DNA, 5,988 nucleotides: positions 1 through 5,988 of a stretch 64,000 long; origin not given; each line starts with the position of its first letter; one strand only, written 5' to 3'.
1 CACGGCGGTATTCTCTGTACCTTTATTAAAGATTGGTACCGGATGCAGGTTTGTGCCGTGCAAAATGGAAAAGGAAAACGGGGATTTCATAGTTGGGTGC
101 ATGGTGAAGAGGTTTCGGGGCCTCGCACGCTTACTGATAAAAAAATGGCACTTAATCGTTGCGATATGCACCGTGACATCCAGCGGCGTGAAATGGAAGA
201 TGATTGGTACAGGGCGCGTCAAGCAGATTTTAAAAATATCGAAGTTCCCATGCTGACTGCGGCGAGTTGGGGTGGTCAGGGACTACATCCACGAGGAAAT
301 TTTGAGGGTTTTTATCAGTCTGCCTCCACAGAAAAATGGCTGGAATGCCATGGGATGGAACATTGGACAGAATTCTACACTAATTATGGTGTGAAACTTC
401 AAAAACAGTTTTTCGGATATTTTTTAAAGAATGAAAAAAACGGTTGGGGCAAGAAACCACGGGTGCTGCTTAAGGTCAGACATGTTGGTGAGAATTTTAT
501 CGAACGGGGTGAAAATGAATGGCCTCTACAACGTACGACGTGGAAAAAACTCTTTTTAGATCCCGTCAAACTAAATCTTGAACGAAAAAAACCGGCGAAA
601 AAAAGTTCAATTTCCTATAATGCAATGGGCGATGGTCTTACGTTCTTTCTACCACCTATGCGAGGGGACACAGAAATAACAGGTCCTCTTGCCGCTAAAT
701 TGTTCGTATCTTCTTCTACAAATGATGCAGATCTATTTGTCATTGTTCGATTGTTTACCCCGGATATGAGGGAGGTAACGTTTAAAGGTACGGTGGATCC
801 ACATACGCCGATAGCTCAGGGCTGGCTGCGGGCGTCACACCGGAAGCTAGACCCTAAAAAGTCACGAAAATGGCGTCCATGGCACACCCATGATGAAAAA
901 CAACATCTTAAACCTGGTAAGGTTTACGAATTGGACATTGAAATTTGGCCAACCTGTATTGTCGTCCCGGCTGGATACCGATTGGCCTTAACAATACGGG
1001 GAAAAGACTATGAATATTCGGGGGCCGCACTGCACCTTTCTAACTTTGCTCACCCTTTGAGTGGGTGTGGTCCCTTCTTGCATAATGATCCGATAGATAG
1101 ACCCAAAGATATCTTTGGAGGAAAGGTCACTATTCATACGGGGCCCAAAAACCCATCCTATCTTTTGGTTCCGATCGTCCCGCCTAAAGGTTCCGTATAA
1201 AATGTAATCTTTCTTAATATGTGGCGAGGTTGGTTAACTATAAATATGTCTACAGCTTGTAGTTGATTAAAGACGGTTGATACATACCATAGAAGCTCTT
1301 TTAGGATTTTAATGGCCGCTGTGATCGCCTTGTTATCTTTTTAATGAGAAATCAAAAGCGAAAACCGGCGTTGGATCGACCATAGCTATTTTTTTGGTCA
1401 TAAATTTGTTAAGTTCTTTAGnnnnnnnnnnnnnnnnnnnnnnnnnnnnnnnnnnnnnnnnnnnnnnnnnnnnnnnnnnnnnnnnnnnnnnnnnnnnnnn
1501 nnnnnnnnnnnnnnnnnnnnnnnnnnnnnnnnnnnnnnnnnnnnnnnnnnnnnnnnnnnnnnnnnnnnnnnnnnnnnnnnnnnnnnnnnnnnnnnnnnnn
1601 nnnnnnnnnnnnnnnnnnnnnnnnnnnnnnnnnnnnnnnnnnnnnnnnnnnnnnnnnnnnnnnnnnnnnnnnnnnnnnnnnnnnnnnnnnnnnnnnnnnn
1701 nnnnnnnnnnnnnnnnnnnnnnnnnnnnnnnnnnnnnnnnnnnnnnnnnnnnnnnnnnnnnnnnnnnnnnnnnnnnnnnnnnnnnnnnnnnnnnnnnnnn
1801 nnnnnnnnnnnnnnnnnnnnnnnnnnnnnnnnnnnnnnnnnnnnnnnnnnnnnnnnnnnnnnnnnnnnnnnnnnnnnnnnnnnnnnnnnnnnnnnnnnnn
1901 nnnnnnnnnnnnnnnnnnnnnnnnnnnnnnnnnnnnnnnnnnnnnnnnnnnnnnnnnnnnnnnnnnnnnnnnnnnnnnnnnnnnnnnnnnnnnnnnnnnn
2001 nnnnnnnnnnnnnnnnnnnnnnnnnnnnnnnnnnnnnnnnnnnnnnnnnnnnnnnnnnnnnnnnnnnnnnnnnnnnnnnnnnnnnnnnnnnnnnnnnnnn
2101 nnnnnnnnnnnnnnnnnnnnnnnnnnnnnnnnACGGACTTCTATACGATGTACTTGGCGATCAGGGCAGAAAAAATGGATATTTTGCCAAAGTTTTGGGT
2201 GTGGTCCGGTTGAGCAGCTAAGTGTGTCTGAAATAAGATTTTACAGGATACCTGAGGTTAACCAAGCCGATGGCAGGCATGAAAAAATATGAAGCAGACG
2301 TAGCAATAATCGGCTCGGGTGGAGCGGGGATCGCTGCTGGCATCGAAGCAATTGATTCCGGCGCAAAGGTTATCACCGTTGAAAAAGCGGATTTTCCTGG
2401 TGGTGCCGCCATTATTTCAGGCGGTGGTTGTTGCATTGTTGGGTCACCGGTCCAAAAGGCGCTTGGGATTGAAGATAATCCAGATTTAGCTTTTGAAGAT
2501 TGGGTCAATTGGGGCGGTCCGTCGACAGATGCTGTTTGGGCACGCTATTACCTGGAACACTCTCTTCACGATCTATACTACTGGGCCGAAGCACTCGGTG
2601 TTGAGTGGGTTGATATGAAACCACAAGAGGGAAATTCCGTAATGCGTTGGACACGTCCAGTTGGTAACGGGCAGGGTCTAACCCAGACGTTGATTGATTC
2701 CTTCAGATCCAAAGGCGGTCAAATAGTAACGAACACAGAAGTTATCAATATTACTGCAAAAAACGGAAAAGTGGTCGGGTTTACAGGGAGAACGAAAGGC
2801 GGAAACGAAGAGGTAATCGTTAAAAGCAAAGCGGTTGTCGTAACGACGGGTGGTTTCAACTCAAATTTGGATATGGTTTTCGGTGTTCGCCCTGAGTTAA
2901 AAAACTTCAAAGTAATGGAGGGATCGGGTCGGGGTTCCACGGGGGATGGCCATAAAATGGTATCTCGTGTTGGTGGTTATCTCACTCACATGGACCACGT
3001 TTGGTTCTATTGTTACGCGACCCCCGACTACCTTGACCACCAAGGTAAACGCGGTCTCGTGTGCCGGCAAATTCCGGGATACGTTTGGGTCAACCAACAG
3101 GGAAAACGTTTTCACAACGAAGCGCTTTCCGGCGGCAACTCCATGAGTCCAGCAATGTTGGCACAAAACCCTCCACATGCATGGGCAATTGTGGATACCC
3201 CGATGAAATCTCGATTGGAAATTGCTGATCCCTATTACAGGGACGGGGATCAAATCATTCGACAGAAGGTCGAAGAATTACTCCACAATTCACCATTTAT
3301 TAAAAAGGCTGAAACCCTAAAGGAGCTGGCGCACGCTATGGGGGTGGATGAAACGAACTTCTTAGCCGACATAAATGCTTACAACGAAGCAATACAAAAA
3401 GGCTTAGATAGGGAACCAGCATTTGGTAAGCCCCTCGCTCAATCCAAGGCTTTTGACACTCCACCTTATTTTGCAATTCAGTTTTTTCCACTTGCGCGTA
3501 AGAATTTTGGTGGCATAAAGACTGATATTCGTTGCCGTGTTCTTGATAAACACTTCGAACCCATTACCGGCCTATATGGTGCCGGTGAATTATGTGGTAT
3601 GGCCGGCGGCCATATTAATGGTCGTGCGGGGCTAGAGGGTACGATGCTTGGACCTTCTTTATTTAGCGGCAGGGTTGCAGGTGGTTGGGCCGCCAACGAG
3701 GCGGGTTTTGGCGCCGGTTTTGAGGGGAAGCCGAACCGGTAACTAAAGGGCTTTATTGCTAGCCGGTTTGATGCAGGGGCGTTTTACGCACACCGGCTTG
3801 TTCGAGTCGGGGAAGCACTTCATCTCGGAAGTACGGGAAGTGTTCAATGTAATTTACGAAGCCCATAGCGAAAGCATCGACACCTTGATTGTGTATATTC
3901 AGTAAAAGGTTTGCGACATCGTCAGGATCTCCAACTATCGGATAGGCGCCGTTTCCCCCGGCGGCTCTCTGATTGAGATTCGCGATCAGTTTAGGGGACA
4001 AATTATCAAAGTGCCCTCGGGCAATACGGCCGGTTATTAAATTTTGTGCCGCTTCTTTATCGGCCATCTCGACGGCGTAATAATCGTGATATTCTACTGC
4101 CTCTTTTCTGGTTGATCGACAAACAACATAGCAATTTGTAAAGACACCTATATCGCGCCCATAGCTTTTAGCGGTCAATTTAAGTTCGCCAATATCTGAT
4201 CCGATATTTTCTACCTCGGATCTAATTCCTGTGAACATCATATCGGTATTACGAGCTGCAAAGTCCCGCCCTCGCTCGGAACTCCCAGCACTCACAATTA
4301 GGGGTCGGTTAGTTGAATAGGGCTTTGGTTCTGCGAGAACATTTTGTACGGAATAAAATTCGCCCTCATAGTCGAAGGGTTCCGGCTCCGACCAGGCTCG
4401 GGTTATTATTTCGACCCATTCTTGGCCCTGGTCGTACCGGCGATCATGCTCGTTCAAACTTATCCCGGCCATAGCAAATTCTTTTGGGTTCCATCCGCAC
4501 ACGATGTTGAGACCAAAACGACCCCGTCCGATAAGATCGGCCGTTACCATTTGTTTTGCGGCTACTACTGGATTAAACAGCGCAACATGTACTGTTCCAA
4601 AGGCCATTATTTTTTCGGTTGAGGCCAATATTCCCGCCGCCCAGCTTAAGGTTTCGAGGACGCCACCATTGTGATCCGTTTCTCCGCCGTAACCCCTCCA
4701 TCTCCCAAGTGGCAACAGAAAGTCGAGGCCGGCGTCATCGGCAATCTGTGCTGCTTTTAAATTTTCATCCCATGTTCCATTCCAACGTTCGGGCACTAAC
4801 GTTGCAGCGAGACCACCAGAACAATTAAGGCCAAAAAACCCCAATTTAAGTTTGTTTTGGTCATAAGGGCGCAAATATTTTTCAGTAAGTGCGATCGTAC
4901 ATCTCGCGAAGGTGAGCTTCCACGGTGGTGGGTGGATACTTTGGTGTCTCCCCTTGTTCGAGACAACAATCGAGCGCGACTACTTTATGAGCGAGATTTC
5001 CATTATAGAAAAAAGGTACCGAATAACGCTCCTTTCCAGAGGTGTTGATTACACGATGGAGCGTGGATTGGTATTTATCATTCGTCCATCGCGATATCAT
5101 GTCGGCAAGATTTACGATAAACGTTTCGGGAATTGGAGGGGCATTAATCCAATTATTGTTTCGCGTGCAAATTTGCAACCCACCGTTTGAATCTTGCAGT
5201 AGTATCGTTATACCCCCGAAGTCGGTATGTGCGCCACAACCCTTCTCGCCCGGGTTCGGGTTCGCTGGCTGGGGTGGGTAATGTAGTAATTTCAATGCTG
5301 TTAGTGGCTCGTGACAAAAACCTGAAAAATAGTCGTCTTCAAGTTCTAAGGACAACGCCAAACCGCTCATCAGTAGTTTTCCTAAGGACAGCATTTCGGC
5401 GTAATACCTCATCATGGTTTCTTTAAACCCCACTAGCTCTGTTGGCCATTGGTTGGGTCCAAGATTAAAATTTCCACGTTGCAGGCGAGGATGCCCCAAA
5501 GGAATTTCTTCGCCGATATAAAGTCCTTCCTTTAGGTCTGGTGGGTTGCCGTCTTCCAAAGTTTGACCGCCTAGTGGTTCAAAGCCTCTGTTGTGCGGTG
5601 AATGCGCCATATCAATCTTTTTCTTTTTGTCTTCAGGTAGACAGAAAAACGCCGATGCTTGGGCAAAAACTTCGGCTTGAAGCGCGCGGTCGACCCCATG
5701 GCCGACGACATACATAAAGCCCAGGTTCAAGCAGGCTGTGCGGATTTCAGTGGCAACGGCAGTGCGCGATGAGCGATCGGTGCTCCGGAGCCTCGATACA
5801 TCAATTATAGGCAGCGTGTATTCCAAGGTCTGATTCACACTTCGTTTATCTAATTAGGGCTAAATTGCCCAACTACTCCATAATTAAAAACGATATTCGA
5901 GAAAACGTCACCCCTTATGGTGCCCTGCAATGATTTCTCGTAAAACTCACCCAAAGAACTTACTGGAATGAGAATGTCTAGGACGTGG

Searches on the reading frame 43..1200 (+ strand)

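Call 82: search_protein_families(library=pfam, proteins=[window:43-1200:+], max_evalue=0.0001)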
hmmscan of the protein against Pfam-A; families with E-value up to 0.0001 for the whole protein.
window:43-1200:+ (385 aa): 1 family
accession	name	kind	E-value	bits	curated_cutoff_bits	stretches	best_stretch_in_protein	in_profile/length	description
PF08530.16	PepX_C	-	1e-36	127.4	22.5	1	133-374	1-216/217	X-Pro dipeptidyl-peptidase C-terminal non-catalytic domain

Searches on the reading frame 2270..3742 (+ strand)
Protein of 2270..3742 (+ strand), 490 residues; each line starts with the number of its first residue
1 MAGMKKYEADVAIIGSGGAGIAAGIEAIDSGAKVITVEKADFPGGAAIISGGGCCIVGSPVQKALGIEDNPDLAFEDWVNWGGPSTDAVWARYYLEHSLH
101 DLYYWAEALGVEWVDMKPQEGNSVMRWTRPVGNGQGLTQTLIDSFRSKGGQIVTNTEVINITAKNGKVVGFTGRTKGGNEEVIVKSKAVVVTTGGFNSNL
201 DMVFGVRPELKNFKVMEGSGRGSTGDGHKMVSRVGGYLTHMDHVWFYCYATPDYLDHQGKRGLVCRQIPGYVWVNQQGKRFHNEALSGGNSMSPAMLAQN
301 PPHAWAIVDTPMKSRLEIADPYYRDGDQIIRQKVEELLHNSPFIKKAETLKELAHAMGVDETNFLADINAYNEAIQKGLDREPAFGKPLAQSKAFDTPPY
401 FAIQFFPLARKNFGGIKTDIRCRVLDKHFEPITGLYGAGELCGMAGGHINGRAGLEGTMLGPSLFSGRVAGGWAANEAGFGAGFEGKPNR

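Call 15: search_protein_families(library=pfam, proteins=[window:2270-3742:+], max_evalue=0.0001)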
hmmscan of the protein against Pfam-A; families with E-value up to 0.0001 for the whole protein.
window:2270-3742:+ (490 aa): 6 families
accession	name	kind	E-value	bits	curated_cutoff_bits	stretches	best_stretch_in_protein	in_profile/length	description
PF00890.30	FAD_binding_2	-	5e-62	210.9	20.4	1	10-451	1-405/414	FAD binding domain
PF01266.30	DAO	-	2.7e-11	44.1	27.9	1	10-202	1-212/353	FAD dependent oxidoreductase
PF07992.20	Pyr_redox_2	-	3.1e-08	33.8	26.1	1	10-235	2-149/291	Pyridine nucleotide-disulphide oxidoreductase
PF03486.20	HI0933_like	-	4.6e-08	33.2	50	1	10-196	2-165/244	HI0933-like protein Rossmann domain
PF12831.13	FAD_oxidored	-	2e-06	27.8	27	1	10-188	1-139/416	FAD dependent oxidoreductase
PF00732.25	GMC_oxred_N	-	1.9e-05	25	23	1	116-198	108-193/218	GMC oxidoreductase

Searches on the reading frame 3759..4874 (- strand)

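Call 15: search_protein_families(library=pfam, proteins=[window:3759-4874:-], max_evalue=0.0001)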
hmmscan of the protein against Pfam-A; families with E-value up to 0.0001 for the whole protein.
window:3759-4874:- (371 aa): 1 family
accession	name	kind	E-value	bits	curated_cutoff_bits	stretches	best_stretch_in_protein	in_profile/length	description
PF00296.26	Bac_luciferase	-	8.3e-47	160.5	27.9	1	15-333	4-313/314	Luciferase-like monooxygenase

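Call 70: search_protein_families(library=ncbifam, proteins=[window:3759-4874:-], max_evalue=0.00001)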
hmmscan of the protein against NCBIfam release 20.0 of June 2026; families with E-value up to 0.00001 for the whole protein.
window:3759-4874:- (371 aa): 12 families
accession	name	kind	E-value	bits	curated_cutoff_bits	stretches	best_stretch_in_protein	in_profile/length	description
TIGR04021.1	LLM_DMSO2_sfnG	equivalog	3.5e-56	191.1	382.95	1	11-359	3-347/350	dimethylsulfone monooxygenase SfnG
TIGR03860.1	FMN_nitrolo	subfamily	2e-37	129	279.7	2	166-279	185-298/422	NtaA/DmoA family FMN-dependent monooxygenase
TIGR03612.1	RutA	equivalog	5.5e-37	128.1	498.3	1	30-355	22-347/355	pyrimidine utilization protein A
NF001939.1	PRK00719.1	subfamily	1.1e-27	96.8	510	1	79-363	59-352/373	alkanesulfonate monooxygenase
TIGR03565.1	alk_sulf_monoox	equivalog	1.5e-27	96.6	518.2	1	78-357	58-346/346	FMNH2-dependent alkanesulfonate monooxygenase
TIGR03560.1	F420_Rv1855c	subfamily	5e-25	88.6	231.4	1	34-242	11-219/227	TIGR03560 family F420-dependent LLM class oxidoreductase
TIGR03619.1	F420_Rv2161c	subfamily_domain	3.5e-23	82.5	166.9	1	68-250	40-217/247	TIGR03619 family F420-dependent LLM class oxidoreductase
TIGR03621.1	F420_MSMEG_2516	subfamily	2.6e-12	46.5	213.15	1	95-213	62-173/295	TIGR03621 family F420-dependent LLM class oxidoreductase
TIGR03571.1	lucif_BA3436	subfamily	4.9e-12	45.7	303.9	1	69-219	63-210/304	TIGR03571 family LLM class oxidoreductase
TIGR04020.1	seco_metab_LLM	subfamily_domain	3e-11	43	244.45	1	39-243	22-219/341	MupA/Atu3671 family FMN-dependent luciferase-like monooxygenase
TIGR03557.1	F420_G6P_family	subfamily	1.2e-09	37.8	210.4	1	37-216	14-188/316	TIGR03557 family F420-dependent LLM class oxidoreductase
NF052254.1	luciferase_Alph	exception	7.1e-08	32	600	1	79-249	59-225/354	luciferase subunit alpha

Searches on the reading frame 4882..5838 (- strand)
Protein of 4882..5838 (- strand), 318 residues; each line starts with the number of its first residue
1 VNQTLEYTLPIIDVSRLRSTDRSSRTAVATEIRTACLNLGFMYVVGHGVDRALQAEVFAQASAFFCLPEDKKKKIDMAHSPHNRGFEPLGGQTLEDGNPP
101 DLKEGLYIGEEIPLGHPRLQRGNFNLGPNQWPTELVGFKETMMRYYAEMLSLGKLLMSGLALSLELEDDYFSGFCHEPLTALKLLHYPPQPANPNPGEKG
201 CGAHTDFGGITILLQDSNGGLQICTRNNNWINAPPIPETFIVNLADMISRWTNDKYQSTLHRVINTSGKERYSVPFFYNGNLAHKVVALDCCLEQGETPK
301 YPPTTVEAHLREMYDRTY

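Call 15: search_protein_families(library=pfam, proteins=[window:4882-5838:-], max_evalue=0.0001)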
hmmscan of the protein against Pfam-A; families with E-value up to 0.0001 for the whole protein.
window:4882-5838:- (318 aa): 2 families
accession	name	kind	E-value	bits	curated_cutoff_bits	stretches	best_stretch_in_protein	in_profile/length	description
PF14226.12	DIOX_N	-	7.8e-32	110.8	27.3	1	9-134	1-117/117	non-haem dioxygenase in morphine synthesis N-terminal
PF03171.26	2OG-FeII_Oxy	-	5.1e-27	94.6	23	1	184-279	7-100/101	2OG-Fe(II) oxygenase superfamily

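Call 70: search_protein_families(library=ncbifam, proteins=[window:4882-5838:-], max_evalue=0.00001)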
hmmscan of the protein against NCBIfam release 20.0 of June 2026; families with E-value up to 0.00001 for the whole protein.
window:4882-5838:- (318 aa): 0 families
